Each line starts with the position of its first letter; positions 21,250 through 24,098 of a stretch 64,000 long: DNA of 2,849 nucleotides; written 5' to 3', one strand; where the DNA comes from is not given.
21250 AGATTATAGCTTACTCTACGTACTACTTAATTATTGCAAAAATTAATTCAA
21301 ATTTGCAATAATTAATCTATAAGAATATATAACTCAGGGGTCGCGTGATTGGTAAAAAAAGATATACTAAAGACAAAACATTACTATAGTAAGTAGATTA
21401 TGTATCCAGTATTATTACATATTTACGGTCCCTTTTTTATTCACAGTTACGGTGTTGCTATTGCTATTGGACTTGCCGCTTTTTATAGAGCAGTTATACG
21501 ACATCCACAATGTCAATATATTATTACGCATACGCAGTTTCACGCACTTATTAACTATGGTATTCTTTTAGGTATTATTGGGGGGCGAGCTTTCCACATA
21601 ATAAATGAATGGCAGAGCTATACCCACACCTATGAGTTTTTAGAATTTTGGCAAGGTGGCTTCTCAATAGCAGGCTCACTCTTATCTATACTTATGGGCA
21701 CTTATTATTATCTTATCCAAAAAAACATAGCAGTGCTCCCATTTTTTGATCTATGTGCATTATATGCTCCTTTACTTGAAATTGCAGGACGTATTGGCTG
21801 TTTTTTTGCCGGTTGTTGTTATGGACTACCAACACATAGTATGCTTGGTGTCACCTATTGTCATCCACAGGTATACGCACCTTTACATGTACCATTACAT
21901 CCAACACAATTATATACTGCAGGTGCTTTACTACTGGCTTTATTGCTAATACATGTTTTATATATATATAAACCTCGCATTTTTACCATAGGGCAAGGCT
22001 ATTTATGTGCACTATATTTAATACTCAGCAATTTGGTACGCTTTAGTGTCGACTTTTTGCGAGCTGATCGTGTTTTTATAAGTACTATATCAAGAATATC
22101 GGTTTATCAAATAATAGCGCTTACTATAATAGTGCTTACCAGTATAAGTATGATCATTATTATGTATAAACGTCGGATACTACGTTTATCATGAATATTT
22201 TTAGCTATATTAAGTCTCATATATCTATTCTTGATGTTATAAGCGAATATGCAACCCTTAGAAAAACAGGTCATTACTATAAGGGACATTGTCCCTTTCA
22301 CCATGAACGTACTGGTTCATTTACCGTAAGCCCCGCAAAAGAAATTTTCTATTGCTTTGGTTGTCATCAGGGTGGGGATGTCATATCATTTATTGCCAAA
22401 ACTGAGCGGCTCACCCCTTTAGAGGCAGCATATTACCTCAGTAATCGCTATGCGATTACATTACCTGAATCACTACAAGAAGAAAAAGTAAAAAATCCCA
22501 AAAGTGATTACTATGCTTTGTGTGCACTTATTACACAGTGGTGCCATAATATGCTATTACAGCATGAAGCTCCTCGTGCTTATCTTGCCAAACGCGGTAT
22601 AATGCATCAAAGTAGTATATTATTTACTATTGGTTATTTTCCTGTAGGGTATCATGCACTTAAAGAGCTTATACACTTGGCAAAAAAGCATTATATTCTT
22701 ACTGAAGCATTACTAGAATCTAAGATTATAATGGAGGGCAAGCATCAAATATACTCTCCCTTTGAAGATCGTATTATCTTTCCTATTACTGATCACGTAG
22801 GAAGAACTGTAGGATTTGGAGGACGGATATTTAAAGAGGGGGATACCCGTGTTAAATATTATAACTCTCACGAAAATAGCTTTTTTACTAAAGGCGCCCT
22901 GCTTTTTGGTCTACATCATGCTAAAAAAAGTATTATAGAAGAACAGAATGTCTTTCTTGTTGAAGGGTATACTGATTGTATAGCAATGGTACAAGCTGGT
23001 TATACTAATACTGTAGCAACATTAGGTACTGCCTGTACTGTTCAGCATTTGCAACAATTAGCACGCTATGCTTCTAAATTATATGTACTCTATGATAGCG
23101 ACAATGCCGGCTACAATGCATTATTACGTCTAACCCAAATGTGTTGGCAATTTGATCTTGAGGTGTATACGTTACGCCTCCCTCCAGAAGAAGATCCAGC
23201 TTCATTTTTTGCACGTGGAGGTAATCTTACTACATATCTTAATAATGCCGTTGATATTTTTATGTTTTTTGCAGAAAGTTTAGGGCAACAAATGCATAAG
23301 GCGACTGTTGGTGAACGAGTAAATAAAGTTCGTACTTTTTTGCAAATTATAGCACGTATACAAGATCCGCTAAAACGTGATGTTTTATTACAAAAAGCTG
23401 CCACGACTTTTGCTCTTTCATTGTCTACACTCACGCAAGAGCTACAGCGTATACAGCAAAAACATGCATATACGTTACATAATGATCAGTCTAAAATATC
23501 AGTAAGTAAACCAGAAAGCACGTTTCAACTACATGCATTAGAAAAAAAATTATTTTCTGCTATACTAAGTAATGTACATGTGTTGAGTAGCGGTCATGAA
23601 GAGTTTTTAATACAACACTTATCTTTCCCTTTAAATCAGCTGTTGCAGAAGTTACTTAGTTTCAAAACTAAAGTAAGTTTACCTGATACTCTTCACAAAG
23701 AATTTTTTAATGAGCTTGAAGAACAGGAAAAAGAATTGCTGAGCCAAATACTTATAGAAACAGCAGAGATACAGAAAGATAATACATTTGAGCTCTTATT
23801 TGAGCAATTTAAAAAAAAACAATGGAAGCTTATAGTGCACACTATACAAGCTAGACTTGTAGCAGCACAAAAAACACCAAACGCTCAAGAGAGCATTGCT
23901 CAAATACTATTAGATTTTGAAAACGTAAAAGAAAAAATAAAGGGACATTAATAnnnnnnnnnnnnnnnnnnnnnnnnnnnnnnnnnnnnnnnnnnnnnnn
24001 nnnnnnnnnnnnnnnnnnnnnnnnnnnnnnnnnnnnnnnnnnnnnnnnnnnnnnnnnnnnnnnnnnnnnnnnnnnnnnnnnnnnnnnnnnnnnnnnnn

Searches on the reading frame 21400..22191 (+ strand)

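Call 41: search_protein_families(library=pfam, proteins=[window:21400-22191:+], max_evalue=0.00001)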
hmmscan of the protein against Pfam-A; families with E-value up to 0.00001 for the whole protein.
window:21400-22191:+ (264 aa): 1 family
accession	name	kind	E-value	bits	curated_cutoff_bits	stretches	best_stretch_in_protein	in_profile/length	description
PF01790.23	LGT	-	3.2e-43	148.2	24.9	1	3-252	1-239/240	Prolipoprotein diacylglyceryl transferase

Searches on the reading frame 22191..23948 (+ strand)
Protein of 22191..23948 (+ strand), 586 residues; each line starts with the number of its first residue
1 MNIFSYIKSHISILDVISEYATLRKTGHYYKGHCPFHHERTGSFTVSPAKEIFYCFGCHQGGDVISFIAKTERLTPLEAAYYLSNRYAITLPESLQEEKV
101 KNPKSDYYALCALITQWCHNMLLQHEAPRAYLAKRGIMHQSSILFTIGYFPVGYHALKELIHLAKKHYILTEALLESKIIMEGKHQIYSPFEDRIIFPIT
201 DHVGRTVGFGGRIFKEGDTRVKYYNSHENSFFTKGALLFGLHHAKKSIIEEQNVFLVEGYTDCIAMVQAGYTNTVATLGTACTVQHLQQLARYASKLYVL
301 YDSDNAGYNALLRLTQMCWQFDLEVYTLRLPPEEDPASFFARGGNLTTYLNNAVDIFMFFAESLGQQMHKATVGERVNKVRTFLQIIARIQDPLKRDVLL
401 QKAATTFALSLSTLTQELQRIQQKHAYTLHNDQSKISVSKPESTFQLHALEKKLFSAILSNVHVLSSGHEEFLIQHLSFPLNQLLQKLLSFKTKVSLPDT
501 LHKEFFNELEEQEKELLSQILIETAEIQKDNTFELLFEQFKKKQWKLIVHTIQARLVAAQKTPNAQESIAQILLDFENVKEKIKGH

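Call 51: search_protein_families(library=pfam, proteins=[window:22191-23948:+], max_evalue=0.00001)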
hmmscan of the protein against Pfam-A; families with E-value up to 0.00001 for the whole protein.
window:22191-23948:+ (586 aa): 5 families
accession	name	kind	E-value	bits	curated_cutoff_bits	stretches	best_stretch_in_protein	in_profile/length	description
PF01807.25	Zn_ribbon_DnaG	-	1.1e-28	99.4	24.9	1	5-93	7-95/98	CHC2 zinc finger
PF08275.17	DNAG_N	-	6.6e-28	97.8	26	1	125-245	9-128/128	DNA primase catalytic core, N-terminal domain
PF13155.12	Toprim_2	-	5.8e-17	62.3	22.1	1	255-339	1-87/88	Toprim-like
PF13662.12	Toprim_4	-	1.6e-13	51.1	25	1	254-325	3-81/85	Toprim domain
PF01751.28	Toprim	-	2.8e-12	47.1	23.1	1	254-320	2-82/96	Toprim domain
